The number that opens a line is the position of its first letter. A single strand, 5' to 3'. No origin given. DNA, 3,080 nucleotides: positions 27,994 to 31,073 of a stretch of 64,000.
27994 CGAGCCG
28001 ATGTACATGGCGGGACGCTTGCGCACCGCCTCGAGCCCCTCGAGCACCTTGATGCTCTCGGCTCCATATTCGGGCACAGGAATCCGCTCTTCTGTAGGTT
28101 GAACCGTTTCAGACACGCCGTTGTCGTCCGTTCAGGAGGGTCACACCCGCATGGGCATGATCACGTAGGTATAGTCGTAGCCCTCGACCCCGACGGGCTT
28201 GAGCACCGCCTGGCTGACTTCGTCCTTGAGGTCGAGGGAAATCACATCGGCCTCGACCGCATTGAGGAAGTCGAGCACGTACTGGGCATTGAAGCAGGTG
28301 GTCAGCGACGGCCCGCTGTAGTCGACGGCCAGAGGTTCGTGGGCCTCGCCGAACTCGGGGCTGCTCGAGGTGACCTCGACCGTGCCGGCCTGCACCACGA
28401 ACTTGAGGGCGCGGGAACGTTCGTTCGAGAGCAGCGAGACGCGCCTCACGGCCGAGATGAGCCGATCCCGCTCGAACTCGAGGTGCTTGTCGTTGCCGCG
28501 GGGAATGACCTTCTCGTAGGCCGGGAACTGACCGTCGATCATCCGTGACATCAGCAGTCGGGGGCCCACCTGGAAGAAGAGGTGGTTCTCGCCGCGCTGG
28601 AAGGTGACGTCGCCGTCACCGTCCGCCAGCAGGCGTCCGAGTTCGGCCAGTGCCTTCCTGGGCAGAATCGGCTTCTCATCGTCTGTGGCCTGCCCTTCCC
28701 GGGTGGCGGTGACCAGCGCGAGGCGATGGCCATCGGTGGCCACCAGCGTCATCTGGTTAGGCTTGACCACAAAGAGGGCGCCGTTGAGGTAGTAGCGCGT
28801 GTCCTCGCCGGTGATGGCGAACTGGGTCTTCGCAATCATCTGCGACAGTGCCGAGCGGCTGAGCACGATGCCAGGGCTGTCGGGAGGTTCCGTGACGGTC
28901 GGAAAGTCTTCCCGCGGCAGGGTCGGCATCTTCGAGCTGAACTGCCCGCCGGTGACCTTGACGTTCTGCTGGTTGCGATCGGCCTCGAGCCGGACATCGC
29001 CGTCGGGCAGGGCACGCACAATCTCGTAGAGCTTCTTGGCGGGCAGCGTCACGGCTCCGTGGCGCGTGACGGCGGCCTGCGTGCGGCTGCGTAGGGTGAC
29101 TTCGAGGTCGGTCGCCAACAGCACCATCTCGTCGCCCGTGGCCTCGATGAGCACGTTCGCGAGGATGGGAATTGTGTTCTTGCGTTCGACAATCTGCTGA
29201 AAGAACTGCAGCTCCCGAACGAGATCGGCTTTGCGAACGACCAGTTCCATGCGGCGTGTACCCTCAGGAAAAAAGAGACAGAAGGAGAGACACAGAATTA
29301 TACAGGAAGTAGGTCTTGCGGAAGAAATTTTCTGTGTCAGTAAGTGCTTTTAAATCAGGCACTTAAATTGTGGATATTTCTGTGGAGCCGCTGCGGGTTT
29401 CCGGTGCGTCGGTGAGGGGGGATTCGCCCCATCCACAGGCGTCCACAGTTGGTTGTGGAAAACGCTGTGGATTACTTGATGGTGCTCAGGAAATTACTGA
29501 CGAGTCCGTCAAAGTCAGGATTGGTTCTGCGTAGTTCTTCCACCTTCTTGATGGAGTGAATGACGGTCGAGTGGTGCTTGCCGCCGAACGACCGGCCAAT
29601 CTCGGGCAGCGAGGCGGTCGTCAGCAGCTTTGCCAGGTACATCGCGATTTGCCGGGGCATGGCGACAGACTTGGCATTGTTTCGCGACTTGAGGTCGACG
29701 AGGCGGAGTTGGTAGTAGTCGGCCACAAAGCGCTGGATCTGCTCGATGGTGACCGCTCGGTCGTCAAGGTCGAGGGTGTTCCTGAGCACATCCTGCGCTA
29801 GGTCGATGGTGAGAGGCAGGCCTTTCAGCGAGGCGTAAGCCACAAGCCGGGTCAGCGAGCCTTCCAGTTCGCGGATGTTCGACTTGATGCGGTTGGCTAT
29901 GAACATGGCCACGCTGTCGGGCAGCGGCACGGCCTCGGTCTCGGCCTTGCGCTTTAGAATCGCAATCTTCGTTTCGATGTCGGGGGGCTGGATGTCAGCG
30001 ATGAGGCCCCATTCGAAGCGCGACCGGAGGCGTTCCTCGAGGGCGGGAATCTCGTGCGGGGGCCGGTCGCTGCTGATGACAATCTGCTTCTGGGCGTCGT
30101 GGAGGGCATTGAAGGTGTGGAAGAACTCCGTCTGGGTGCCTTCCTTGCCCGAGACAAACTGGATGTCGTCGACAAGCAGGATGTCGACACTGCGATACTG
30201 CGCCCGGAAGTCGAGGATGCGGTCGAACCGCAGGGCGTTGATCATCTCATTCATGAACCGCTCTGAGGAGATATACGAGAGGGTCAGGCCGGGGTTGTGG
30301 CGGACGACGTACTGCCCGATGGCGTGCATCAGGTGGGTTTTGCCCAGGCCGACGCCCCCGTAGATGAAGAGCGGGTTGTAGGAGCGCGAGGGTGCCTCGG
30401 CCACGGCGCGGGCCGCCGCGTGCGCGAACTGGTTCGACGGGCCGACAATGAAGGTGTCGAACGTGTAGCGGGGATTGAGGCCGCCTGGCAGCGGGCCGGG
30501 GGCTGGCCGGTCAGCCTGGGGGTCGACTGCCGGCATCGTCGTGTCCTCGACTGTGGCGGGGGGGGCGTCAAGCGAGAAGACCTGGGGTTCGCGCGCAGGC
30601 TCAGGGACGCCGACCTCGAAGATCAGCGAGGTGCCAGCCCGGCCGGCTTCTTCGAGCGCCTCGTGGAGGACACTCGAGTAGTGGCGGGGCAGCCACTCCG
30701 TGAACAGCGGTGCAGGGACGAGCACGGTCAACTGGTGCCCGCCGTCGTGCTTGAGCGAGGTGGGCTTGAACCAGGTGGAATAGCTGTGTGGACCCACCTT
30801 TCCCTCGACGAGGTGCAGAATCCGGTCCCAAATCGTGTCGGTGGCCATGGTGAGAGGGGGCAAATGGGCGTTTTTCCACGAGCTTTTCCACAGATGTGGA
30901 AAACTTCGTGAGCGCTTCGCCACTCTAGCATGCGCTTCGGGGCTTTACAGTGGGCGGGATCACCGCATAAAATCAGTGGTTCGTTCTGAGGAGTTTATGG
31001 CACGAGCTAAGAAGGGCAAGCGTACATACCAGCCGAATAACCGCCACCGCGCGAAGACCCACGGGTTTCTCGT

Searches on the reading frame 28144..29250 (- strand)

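Call 57: search_protein_families(library=pfam, proteins=[window:28144-29250:-], max_evalue=0.00001)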
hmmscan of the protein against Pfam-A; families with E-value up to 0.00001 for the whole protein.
window:28144-29250:- (369 aa): 3 families
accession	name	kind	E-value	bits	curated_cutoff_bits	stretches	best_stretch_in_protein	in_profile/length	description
PF02767.21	DNA_pol3_beta_2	-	7.5e-35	120.1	27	1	131-243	3-115/116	DNA polymerase III beta subunit, central domain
PF00712.24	DNA_pol3_beta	-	1.1e-31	109.9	24.4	1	1-119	1-119/120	DNA polymerase III beta subunit, N-terminal domain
PF02768.20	DNA_pol3_beta_3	-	6.5e-27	94.2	27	1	247-368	2-121/121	DNA polymerase III beta subunit, C-terminal domain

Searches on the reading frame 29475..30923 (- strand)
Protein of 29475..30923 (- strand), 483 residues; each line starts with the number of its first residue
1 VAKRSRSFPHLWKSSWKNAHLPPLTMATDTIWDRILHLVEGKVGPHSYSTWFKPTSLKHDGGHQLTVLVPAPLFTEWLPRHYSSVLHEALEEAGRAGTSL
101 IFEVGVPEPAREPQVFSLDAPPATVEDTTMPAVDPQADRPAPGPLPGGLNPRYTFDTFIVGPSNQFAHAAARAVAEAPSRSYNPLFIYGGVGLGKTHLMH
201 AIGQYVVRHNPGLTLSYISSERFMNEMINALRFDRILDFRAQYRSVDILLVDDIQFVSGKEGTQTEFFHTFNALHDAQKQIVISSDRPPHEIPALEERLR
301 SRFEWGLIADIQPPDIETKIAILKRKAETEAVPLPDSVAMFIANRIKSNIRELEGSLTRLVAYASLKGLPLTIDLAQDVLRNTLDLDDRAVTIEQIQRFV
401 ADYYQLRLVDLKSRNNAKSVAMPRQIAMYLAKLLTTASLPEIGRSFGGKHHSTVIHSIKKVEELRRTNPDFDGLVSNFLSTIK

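Call 57: search_protein_families(library=pfam, proteins=[window:29475-30923:-], max_evalue=0.00001)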
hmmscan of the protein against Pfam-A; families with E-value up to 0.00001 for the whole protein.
window:29475-30923:- (483 aa): 4 families
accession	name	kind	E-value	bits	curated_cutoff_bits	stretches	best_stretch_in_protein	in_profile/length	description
PF00308.24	Bac_DnaA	-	7e-74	247.8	23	1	149-309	1-161/162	Bacterial DnaA ATPAse domain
PF08299.17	Bac_DnaA_C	-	2.1e-27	95.4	31.5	1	393-461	1-69/69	Bacterial dnaA protein helix-turn-helix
PF11638.13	DnaA_N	-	2.9e-11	43.4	24.6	1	30-91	2-64/65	DnaA N-terminal domain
PF01695.23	IstB_IS21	-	1.7e-07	31.4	24.1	1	185-288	95-195/238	IstB-like ATP binding protein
